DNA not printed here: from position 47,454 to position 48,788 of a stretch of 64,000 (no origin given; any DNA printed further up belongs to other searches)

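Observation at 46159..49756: Phosphoglycerate kinase translationally coupled to an FkbH-like HAD-IIIC/GNAT protein, with ACP-like, FabG-like and MaoC-like neighbours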

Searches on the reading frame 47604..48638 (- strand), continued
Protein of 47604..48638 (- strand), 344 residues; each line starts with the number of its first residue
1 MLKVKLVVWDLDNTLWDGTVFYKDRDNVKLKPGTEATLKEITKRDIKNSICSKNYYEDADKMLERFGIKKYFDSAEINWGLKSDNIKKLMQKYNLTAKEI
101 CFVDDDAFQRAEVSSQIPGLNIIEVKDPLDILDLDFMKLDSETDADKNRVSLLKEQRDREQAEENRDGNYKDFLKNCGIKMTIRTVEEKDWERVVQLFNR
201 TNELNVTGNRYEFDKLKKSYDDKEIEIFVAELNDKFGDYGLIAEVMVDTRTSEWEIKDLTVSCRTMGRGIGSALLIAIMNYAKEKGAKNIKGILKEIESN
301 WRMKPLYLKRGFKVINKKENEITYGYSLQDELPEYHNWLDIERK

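Call 40: get_annotated_region(hit=H1, flank=5000)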
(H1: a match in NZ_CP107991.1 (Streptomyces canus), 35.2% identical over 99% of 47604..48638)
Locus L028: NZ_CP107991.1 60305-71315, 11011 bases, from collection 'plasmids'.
description: Streptomyces canus strain NBC 00349 plasmid unnamed2, complete sequence
organism: Streptomyces canus (NCBI taxid 58343)
taxonomy: Bacteria; Actinomycetota; Actinomycetes; Kitasatosporales; Streptomycetaceae; Streptomyces; Streptomyces canus
host: -; source: -; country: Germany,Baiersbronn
typing (MOB-suite, as given by PLSDB): non-mobilizable; replicon rep_cluster_1974
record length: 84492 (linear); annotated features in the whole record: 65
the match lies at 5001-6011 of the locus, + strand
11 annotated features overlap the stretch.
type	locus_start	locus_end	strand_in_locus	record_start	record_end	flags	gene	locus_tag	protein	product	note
CDS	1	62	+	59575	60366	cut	-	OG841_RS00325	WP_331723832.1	alpha/beta fold hydrolase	-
CDS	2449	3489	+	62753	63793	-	-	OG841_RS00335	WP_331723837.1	3-hydroxyacyl-CoA dehydrogenase NAD-binding domain-containing protein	GO:0006631 - fatty acid metabolic process [Evidence IEA]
CDS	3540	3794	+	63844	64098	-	-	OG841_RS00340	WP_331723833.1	phosphopantetheine-binding protein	-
CDS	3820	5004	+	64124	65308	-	-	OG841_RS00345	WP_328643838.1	acyl-CoA dehydrogenase family protein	-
CDS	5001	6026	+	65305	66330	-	-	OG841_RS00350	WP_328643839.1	HAD-IIIC family phosphatase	-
CDS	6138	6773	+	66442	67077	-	-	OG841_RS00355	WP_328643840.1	hypothetical protein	-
CDS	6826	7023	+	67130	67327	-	-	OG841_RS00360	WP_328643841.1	hypothetical protein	-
CDS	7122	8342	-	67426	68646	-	-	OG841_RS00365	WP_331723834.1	cytochrome P450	-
CDS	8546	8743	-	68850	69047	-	-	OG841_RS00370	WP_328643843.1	ferredoxin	-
CDS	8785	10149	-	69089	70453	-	-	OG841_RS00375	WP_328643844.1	FAD-dependent oxidoreductase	-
CDS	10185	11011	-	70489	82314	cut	-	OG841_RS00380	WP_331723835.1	SDR family NAD(P)-dependent oxidoreductase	-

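Call 47: find_related_loci(query=A1, collection=genome_contigs, flank=10000)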
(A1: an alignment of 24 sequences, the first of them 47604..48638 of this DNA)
Query A1 (344 aa) in genome_contigs; peptide patterns used: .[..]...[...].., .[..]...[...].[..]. (x = any residue, [..] = any of these).
284 stretches matched a pattern; 36 encode a relative of the query (tblastn E <= 1e-3); 36 distinct loci.
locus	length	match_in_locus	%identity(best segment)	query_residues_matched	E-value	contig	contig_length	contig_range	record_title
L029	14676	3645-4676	73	1-344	2e-175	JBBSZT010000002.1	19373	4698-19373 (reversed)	MAG: Nanoarchaeota archaeon isolate H51-bin092_1 H51_bin092_1_000000000002, whole genome shotgun sequence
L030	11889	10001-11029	72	1-343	5e-175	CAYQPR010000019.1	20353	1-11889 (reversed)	MAG TPA_asm: Candidatus Woesearchaeota archaeon isolate SRP178908_co2_276 genome assembly, contig: NODE_1025_length_2035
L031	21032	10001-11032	72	1-344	5e-173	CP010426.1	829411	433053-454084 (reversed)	MAG: archaeon GW2011_AR20 chromosome, complete genome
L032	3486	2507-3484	75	1-326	6e-174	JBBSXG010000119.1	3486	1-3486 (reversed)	MAG: Nanoarchaeota archaeon isolate H51-bin037_1 H51_bin037_1_000000000119, whole genome shotgun sequence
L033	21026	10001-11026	59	1-341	1e-132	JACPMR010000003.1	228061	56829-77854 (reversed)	MAG: Candidatus Woesearchaeota archaeon isolate NC_groundwater_554_Ag_S-0.1um_37_18 S35_SO-1_scaffold_100206, whole geno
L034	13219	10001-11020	57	3-341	2e-131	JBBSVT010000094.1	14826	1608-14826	MAG: Nanoarchaeota archaeon isolate H14-bin056_1 H14_bin056_1_000000000094, whole genome shotgun sequence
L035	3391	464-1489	58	1-341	2e-135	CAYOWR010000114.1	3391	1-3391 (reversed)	MAG TPA_asm: uncultured Methanosarcinales archaeon isolate binchicken_co251_888 genome assembly, contig: NODE_40879_leng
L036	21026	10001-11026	56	1-341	1e-130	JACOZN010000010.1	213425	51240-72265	MAG: Candidatus Woesearchaeota archaeon isolate NC_groundwater_206_Ag_S-0.1um_41_17 S4_GD2017_2_S1_scaffold_41, whole ge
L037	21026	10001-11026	57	1-341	3e-130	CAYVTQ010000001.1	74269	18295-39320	MAG TPA_asm: uncultured Methanosarcinales archaeon isolate binchicken_co227_1181 genome assembly, contig: NODE_679_lengt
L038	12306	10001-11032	57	1-342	2e-130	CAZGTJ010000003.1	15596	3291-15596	MAG TPA_asm: uncultured Methanosarcinales archaeon isolate binchicken_co125_225 genome assembly, contig: NODE_7646_lengt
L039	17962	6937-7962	56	1-341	9e-130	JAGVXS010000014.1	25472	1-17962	Candidatus Woesearchaeota archaeon isolate RIFCSPHIGHO2_02_FULL_40_54 rifcsphigho2_02_scaffold_10984, whole genome shotg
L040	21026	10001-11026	56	1-341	1e-128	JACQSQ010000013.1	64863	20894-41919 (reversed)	MAG: Candidatus Woesearchaeota archaeon isolate NC_groundwater_1389_Ag_S-0.2um_39_97 S_p2_S4_coassembly_k141_596281, who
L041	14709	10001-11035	54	1-343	2e-125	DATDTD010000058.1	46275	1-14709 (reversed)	MAG TPA_asm: archaeon isolate SMAG_U8022 k141_2219394, whole genome shotgun sequence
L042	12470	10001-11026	55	1-341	7e-124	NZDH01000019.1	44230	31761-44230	MAG: Candidatus Woesearchaeota archaeon isolate ARS106 MHASMcontig_604524, whole genome shotgun sequence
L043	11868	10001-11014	52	1-344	7e-119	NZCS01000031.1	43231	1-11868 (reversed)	MAG: archaeon isolate ARS1178 MHASMcontig_676067, whole genome shotgun sequence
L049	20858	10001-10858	30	5-292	7e-39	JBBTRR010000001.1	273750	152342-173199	MAG: Patescibacteria group bacterium isolate H52-bin035_1 H52_bin035_1_000000000001, whole genome shotgun sequence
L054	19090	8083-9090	29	5-337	6e-34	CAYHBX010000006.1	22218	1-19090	MAG TPA_asm: uncultured Candidatus Saccharibacteria bacterium isolate ERP119705_co11_391 genome assembly, contig: NODE_1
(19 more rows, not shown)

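Call 53: find_homologous_proteins(query=L030:8927-9964:+, max_evalue=1e-10)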
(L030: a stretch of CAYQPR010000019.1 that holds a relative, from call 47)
Query L030:8927-9964:+ (345 aa): 8000 proteins with E <= 1e-10 among 8000 candidates; the best 120 are listed.
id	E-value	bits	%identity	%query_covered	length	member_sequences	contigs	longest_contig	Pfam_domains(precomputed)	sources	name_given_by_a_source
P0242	5.9e-219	744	100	100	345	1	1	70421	PF00162.25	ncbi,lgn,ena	-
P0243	1.6e-157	542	72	99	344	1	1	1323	PF00162.25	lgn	-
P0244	3.8e-154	531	73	96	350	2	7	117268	PF00162.25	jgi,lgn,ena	-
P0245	1.4e-112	394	50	96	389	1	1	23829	PF00162.25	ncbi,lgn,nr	ncbi:phosphoglycerate kinase [Candidatus Woesearchaeota archaeon]|nr:phosphoglycerate kinase [Candid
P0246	1.3e-111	391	49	97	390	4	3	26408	PF00162.25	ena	-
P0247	3.0e-110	387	49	97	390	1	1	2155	PF00162.25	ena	-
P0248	9.4e-110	385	49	97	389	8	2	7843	PF00162.25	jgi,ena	-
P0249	1.3e-107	378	50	97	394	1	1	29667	PF00162.25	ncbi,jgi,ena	-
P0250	1.8e-106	374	49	96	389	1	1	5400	PF00162.25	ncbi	-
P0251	1.0e-105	372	49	96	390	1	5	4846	PF00162.25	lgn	-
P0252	3.0e-102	361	47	97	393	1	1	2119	PF00162.25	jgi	jgi:phosphoglycerate kinase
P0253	7.1e-96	340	46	96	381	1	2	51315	PF00162.25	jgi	jgi:3-phosphoglycerate kinase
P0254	2.3e-94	335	45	96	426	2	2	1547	PF00162.25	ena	-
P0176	1.8e-92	328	44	97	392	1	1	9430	PF00162.25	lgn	-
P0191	5.7e-92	327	42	97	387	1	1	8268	PF00162.25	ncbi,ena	-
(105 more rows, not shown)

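Call 54: find_encoding_contigs(protein=P0244, flank=8000, max_places=3)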
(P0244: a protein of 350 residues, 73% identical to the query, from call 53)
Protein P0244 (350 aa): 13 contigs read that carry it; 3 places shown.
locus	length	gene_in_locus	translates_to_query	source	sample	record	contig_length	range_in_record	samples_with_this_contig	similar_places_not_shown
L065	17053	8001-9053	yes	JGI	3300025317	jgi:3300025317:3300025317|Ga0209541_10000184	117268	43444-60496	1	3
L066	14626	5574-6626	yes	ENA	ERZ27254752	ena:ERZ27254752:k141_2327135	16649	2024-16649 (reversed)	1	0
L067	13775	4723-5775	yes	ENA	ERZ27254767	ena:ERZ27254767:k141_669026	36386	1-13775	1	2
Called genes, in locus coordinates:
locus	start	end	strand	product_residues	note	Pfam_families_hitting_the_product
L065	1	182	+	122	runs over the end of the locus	PF14063:DUF4254 (faint)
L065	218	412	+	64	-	-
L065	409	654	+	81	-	-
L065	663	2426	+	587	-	PF02543:Carbam_trans_N, PF16861:Carbam_trans_C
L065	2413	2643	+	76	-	-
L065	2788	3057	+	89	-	-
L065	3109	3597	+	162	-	PF16822:ALGX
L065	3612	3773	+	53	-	PF19451:DUF5989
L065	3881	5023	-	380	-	PF20706:GT4-conflict, PF13439:Glyco_transf_4, PF13579:Glyco_trans_4_4, PF00534:Glycos_transf_1, PF13692:Glyco_trans_1_4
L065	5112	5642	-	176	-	PF05168:HEPN (weak)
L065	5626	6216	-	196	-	PF18765:Polbeta (weak)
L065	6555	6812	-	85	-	-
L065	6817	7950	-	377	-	PF13439:Glyco_transf_4, PF13579:Glyco_trans_4_4, PF00534:Glycos_transf_1, PF13692:Glyco_trans_1_4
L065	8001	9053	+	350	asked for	PF00162:PGK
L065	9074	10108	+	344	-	PF12689:Acid_PPase (faint), PF00702:Hydrolase, PF13419:HAD_2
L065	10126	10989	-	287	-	PF01073:3Beta_HSD (faint), PF01370:Epimerase, PF16363:GDP_Man_Dehyd (faint)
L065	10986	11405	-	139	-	PF01575:MaoC_dehydratas, PF13452:FAS1_DH_region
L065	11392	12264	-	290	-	PF02522:Antibiotic_NAT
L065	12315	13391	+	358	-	PF02350:Epimerase_2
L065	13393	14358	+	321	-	PF05368:NmrA (weak), PF01073:3Beta_HSD, PF01370:Epimerase, PF02719:Polysacc_synt_2, PF04321:RmlD_sub_bind, PF07993:NAD_binding_4, PF13460:NAD_binding_10, PF16363:GDP_Man_Dehyd, +1 more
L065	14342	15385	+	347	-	PF00534:Glycos_transf_1, PF13692:Glyco_trans_1_4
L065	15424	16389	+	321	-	PF01073:3Beta_HSD, PF01370:Epimerase, PF02719:Polysacc_synt_2, PF04321:RmlD_sub_bind, PF07993:NAD_binding_4, PF13460:NAD_binding_10, PF16363:GDP_Man_Dehyd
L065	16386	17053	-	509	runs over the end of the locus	PF01522:Polysacc_deac_1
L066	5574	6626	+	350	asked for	PF00162:PGK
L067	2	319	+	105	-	?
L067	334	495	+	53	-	PF19451:DUF5989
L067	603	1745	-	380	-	PF20706:GT4-conflict, PF13439:Glyco_transf_4, PF13579:Glyco_trans_4_4, PF00534:Glycos_transf_1, PF13692:Glyco_trans_1_4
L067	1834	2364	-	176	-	PF05168:HEPN (weak)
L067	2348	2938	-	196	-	PF18765:Polbeta (weak)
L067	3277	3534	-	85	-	-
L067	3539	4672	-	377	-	PF13439:Glyco_transf_4, PF13579:Glyco_trans_4_4, PF00534:Glycos_transf_1, PF13692:Glyco_trans_1_4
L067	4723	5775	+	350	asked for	PF00162:PGK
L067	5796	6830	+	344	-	PF12689:Acid_PPase (faint), PF00702:Hydrolase, PF13419:HAD_2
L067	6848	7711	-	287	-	PF01073:3Beta_HSD (faint), PF01370:Epimerase, PF16363:GDP_Man_Dehyd (faint)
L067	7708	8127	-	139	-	PF01575:MaoC_dehydratas, PF13452:FAS1_DH_region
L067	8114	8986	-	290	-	PF02522:Antibiotic_NAT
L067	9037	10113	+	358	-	PF02350:Epimerase_2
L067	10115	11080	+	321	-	PF05368:NmrA (weak), PF01073:3Beta_HSD, PF01370:Epimerase, PF02719:Polysacc_synt_2, PF04321:RmlD_sub_bind, PF07993:NAD_binding_4, PF13460:NAD_binding_10, PF16363:GDP_Man_Dehyd, +1 more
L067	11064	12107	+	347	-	PF00534:Glycos_transf_1, PF13692:Glyco_trans_1_4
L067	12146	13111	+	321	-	PF01073:3Beta_HSD, PF01370:Epimerase, PF02719:Polysacc_synt_2, PF04321:RmlD_sub_bind, PF07993:NAD_binding_4, PF13460:NAD_binding_10, PF16363:GDP_Man_Dehyd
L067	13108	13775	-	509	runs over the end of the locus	PF01522:Polysacc_deac_1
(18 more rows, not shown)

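Call 55: find_encoding_contigs(protein=P0242, flank=10000, max_places=1)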
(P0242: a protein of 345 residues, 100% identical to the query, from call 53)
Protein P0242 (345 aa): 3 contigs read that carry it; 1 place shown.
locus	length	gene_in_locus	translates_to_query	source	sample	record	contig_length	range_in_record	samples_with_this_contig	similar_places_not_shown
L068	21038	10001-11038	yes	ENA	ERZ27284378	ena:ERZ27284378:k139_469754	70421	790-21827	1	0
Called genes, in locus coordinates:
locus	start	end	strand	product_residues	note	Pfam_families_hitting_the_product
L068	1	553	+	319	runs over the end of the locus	PF00535:Glycos_transf_2, PF10111:Glyco_tranf_2_2 (weak), PF13641:Glyco_tranf_2_3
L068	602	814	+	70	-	-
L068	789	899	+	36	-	-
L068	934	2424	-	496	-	PF13231:PMT_2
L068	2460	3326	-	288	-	PF00535:Glycos_transf_2, PF13641:Glyco_tranf_2_3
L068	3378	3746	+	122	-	-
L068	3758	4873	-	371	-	PF13439:Glyco_transf_4, PF13579:Glyco_trans_4_4, PF20706:GT4-conflict (weak), PF00534:Glycos_transf_1, PF13692:Glyco_trans_1_4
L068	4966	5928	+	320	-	-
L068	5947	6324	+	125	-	PF24709:DUF7670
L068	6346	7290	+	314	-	PF01909:NTP_transf_2, PF18765:Polbeta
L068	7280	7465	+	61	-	-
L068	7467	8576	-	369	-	PF13439:Glyco_transf_4, PF00534:Glycos_transf_1, PF13692:Glyco_trans_1_4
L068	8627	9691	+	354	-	PF02350:Epimerase_2, PF04007:DUF354 (weak)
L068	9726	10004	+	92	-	PF03083:MtN3_slv, PF04193:PQ-loop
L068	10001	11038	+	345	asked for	PF00162:PGK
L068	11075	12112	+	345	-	PF03031:NIF (weak), PF12689:Acid_PPase (weak), PF00702:Hydrolase, PF13419:HAD_2, PF00583:Acetyltransf_1 (faint)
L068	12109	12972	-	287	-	PF01073:3Beta_HSD (faint), PF01370:Epimerase, PF13460:NAD_binding_10 (weak), PF16363:GDP_Man_Dehyd (faint)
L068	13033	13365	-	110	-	PF02452:PemK_toxin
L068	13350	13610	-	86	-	PF04014:MazE_antitoxin (weak)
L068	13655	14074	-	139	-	PF01575:MaoC_dehydratas, PF13452:FAS1_DH_region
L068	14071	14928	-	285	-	PF02522:Antibiotic_NAT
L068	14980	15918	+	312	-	PF01073:3Beta_HSD, PF01370:Epimerase, PF02719:Polysacc_synt_2, PF04321:RmlD_sub_bind, PF16363:GDP_Man_Dehyd, PF07993:NAD_binding_4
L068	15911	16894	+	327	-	PF00106:adh_short (weak), PF04321:RmlD_sub_bind, PF01073:3Beta_HSD, PF01370:Epimerase, PF02719:Polysacc_synt_2, PF07993:NAD_binding_4, PF08659:KR (weak), PF16363:GDP_Man_Dehyd, +1 more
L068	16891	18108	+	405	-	PF06917:Pectate_lyase_2 (faint), PF01532:Glyco_hydro_47 (weak)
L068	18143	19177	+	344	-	PF00534:Glycos_transf_1, PF13692:Glyco_trans_1_4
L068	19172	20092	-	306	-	PF01073:3Beta_HSD, PF01370:Epimerase, PF02719:Polysacc_synt_2, PF04321:RmlD_sub_bind, PF16363:GDP_Man_Dehyd, PF07993:NAD_binding_4 (weak)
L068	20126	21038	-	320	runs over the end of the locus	PF00535:Glycos_transf_2, PF10111:Glyco_tranf_2_2 (weak), PF13641:Glyco_tranf_2_3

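Call 61: find_encoding_contigs(protein=P0245, flank=6000, max_places=1)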
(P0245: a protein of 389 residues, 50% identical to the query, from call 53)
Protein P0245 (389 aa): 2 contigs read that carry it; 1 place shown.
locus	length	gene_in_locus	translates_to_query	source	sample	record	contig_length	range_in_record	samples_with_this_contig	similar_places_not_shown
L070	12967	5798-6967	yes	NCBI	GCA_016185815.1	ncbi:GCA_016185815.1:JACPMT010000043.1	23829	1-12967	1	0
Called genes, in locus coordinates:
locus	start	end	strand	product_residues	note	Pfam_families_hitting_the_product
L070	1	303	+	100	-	PF01990:ATP-synt_F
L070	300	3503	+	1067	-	PF02874:ATP-synt_ab_N, PF16886:ATP-synt_ab_Xtn, PF14890:Intein_splicing, PF14528:LAGLIDADG_3 (faint), PF00006:ATP-synt_ab, PF22919:ATP-synt_VA_C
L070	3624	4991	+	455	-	PF02874:ATP-synt_ab_N, PF00006:ATP-synt_ab, PF22919:ATP-synt_VA_C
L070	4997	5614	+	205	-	PF01813:ATP-synt_D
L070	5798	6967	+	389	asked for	PF00162:PGK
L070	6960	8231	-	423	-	-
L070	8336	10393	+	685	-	PF03030:H_PPase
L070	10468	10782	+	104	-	PF04032:Rpr2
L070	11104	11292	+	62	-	-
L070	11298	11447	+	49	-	-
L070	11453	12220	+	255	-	-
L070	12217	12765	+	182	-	-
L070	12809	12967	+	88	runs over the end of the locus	PF01866:Diphthamide_syn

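Call 75: search_protein_families(library=pfam, proteins=[L065:10126-10989:-, L054:9130-9363:+, L003:7655-7990:+], max_evalue=10)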
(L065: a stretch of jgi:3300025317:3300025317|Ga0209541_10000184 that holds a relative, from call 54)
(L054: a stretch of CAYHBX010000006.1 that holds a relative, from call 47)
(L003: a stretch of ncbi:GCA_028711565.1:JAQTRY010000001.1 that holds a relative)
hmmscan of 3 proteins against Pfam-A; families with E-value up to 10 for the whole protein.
L065:10126-10989:- (287 aa): 6 families
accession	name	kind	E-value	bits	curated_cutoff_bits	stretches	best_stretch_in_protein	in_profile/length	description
PF01370.27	Epimerase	-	2.8e-16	60.1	20.9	1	3-206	1-239/240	NAD dependent epimerase/dehydratase family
PF16363.11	GDP_Man_Dehyd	-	5.2e-07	29.9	27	2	164-230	205-271/332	GDP-mannose 4,6 dehydratase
PF01073.25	3Beta_HSD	-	1e-06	28.4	22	2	140-200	174-232/280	3-beta hydroxysteroid dehydrogenase/isomerase family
PF13460.12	NAD_binding_10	-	4.7e-05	23.8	27.2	1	7-148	1-147/184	NAD(P)H-binding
PF13847.12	Methyltransf_31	-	0.002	18.3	27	1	34-70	48-86/145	Methyltransferase domain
PF04321.23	RmlD_sub_bind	-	0.033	13.7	27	1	1-69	1-62/287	RmlD substrate binding domain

L054:9130-9363:+ (77 aa): 1 family
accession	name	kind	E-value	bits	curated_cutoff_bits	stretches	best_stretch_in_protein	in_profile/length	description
PF00550.31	PP-binding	-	0.00041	21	20.8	1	31-66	29-64/67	Phosphopantetheine attachment site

L003:7655-7990:+ (111 aa): 2 families
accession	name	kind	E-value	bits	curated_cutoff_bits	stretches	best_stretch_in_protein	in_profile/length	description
PF01558.24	POR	-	0.011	16.4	27.4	1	9-53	1-44/173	Pyruvate ferredoxin/flavodoxin oxidoreductase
PF09902.14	DUF2129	-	0.14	12.7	22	1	82-110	38-66/70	Uncharacterized protein conserved in bacteria (DUF2129)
